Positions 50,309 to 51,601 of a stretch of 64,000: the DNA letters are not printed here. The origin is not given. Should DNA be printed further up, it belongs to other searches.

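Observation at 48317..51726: Self-contained four-gene operon of unknown function: two glycine-zipper membrane proteins, a TerB-like protein and a YkgJ Cys-cluster protein (candidate novel membrane-acting conflict/defence module)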

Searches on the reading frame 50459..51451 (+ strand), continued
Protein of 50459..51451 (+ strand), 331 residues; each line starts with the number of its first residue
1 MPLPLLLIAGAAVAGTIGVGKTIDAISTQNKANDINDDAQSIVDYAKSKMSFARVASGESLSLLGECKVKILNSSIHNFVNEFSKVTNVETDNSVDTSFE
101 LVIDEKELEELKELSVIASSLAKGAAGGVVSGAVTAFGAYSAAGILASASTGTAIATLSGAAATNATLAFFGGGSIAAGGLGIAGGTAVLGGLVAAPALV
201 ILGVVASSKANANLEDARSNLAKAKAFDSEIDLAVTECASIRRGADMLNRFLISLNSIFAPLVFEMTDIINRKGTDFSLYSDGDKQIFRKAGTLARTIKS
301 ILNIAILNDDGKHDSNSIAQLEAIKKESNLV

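Call 45: search_protein_families(library=padloc, alignment_id=A4, max_evalue=0.00001)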
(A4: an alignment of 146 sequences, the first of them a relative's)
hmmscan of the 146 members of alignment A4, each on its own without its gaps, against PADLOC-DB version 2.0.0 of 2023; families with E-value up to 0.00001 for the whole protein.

A. member 1, L016:1961-3310:+ (450 aa): 0 families

B. families by the number of members that match (of 146 scanned): 43 families (the first 25 are shown)
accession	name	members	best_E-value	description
PDLC01457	WYL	10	1.3e-44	"CAS-I,CAS-II,CAS-III,CAS-IV,CAS-V,CAS-VI; associated_signaling"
PDLC01652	WYL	10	3.7e-32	"CAS-I,CAS-II,CAS-III,CAS-IV,CAS-V,CAS-VI; associated_signaling"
PDLC01766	Cas3c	6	2.8e-30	-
PDLC04134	mad2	2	1.4e-27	mads_2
PDLC04409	PDC-M09B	2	5e-21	-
PDLC04408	PDC-M09B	2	1.4e-17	-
PDLC03841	LeoBC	2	2.6e-14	-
PDLC03839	LeoA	2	1.1e-13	-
PDLC00254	LmuB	1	3.6e-203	AAA ATPase domain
PDLC00249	LmuB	1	1.7e-88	AAA ATPase domain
PDLC03860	LmuB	1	3.1e-72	-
PDLC00257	LmuB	1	2.2e-54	AAA ATPase domain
PDLC00252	LmuB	1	3.8e-51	AAA ATPase domain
PDLC00253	LmuB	1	7.5e-46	AAA ATPase domain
PDLC00255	LmuB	1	1.6e-45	AAA ATPase domain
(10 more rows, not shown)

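Call 46: search_protein_families(library=pfam, alignment_id=A4, max_evalue=0.00001)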
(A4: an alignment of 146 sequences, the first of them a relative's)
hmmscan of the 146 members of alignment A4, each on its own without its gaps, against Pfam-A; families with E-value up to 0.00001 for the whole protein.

A. member 1, L016:1961-3310:+ (450 aa): 4 families
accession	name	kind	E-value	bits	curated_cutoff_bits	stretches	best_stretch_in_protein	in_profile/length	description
PF02878.22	PGM_PMM_I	-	6.7e-44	149.4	22.5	1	3-134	2-134/138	Phosphoglucomutase/phosphomannomutase, alpha/beta/alpha domain I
PF02880.22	PGM_PMM_III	-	1.7e-39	134.9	20.7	1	258-370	1-115/115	Phosphoglucomutase/phosphomannomutase, alpha/beta/alpha domain III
PF00408.26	PGM_PMM_IV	-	2.2e-20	72.9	23.1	1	374-440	1-67/68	Phosphoglucomutase/phosphomannomutase, C-terminal domain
PF02879.22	PGM_PMM_II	-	1.1e-18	68.1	29.3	1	160-254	3-103/103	Phosphoglucomutase/phosphomannomutase, alpha/beta/alpha domain II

B. families by the number of members that match (of 146 scanned): 183 families (the first 25 are shown)
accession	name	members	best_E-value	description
PF13280.12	WYL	10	5.9e-18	WYL domain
PF07722.19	Peptidase_C26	3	7.7e-65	Peptidase C26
PF01554.23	MatE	3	1.2e-59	MatE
PF00117.34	GATase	3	1e-48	Glutamine amidotransferase class-I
PF04970.19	LRAT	3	6.8e-22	Lecithin retinol acyltransferase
PF00589.27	Phage_integrase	3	8.9e-22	Phage integrase family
PF00583.31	Acetyltransf_1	3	4.4e-20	Acetyltransferase (GNAT) family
PF14659.12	Phage_int_SAM_3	3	5.3e-15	Phage integrase, N-terminal SAM-like domain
PF25583.1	WCX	3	1.6e-13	WCX domain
PF01926.29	MMR_HSR1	3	3.6e-12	50S ribosome-binding GTPase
PF08279.18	HTH_11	3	9.5e-08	HTH domain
PF03193.22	RsgA_GTPase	3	3e-07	RsgA GTPase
PF13306.12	LRR_5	2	5.8e-90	BspA type Leucine rich repeat region (6 copies)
PF00958.27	GMP_synt_C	2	2.3e-43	GMP synthase C terminal domain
PF03466.25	LysR_substrate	2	4.9e-43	LysR substrate binding domain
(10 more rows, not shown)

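Call 49: search_protein_families(library=pfam, proteins=[L036:5028-7436:+, L048:6873-9191:+, L056:3084-4694:+, L034:2039-3718:+, L043:7724-9217:+, L064:7663-8880:+, L091:387-1928:+, L064:8894-9982:+, L070:9105-9995:+, L049:9216-9986:+], max_evalue=0.01)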
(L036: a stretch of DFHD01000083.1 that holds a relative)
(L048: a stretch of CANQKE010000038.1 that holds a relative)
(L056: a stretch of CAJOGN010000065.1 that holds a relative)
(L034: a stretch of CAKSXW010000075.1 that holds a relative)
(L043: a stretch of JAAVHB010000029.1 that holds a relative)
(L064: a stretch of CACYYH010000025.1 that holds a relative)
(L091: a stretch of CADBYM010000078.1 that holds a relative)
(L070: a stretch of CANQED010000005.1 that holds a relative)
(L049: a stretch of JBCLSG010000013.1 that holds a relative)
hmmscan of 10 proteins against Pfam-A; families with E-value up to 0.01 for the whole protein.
L036:5028-7436:+ (803 aa): 2 families
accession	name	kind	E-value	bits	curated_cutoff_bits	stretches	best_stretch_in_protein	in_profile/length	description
PF01435.24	Peptidase_M48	-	2.1e-15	57.5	20.3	1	73-250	18-181/186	Peptidase family M48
PF05569.17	Peptidase_M56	-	0.00052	19.7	31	1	61-137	139-215/296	BlaR1 peptidase M56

L048:6873-9191:+ (773 aa): 1 family
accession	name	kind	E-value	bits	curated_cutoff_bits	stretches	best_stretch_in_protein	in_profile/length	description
PF01435.24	Peptidase_M48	-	8.5e-12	45.7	20.3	1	70-254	14-185/186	Peptidase family M48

L056:3084-4694:+ (537 aa): 1 family
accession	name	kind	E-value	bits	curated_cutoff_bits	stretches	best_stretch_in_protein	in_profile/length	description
PF01025.24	GrpE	-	0.0037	17.4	25.8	1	432-527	19-115/165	GrpE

L034:2039-3718:+ (560 aa): 0 families

L043:7724-9217:+ (498 aa): 1 family
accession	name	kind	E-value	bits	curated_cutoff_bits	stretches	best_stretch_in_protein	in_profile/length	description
PF14644.12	DUF4456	-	0.0013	19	27.5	1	57-92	1-37/210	Domain of unknown function (DUF4456)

L064:7663-8880:+ (406 aa): 0 families

L091:387-1928:+ (514 aa): 0 families

L064:8894-9982:+ (363 aa): 1 family
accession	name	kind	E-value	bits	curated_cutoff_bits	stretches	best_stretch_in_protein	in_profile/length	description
PF05099.18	TerB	-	1.1e-05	26.1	24.4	1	191-309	7-113/118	Tellurite resistance protein TerB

L070:9105-9995:+ (297 aa): 4 families
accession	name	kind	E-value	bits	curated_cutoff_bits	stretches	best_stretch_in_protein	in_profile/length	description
PF05957.18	DUF883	-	3e-05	24.3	25.4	0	14-47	18-46/53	DUF883 N-terminal domain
PF01442.23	Apolipoprotein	-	3.8e-05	23.9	90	1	8-94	102-186/190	Apolipoprotein A1/A4/E domain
PF05099.18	TerB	-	0.00022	21.9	24.4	1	125-238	10-111/118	Tellurite resistance protein TerB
PF12732.12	YtxH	-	0.0025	18.6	37.5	1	7-49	23-71/71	YtxH-like protein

L049:9216-9986:+ (257 aa): 1 family
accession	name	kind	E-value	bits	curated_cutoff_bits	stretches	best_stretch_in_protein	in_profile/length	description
PF05099.18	TerB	-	6.3e-05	23.7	24.4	0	79-111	71-103/118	Tellurite resistance protein TerB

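Call 69: search_dna_similar(query=window:50459-51451:+, collection=plasmids, mode=protein, max_rows=15)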
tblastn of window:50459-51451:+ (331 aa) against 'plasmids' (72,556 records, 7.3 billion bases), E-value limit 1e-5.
Records with a match: 3; places in all: 3; records where one place covers at least 80% of the query: 2.
Best place of each record, by identity: <60% 3.
By first word of the organism name: Azospirillum 1; Bacillus 1; Acinetobacter 1.
By predicted mobility (MOB-suite, as given by PLSDB): non-mobilizable 2; mobilizable 1.
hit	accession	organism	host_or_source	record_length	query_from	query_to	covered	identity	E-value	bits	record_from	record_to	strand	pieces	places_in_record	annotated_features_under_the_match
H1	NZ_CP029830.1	Azospirillum ramasamyi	single cell,Cow dung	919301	21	325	92%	36.5%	5e-15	83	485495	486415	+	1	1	hypothetical protein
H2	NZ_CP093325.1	Bacillus sp. N5-665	whole organism,peat soil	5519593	53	313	79%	38.8%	1e-11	73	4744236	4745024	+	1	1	none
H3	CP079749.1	Acinetobacter johnsonii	cell culture,water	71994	21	311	88%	34.0%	9e-7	58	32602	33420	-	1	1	hypothetical protein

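Call 70: search_dna_similar(query=window:50459-51451:+, collection=phages, mode=protein, max_rows=10)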
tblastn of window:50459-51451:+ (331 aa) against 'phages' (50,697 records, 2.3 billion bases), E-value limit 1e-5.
No match.

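Call 75: find_related_loci(query=A2, collection=viral_contigs, flank=8000)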
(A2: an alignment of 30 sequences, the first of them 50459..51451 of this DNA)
Query A2 (331 aa) in viral_contigs; peptide patterns used: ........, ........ (x = any residue, [..] = any of these).
64 stretches matched a pattern; 3 encode a relative of the query (tblastn E <= 1e-3); 3 distinct loci.
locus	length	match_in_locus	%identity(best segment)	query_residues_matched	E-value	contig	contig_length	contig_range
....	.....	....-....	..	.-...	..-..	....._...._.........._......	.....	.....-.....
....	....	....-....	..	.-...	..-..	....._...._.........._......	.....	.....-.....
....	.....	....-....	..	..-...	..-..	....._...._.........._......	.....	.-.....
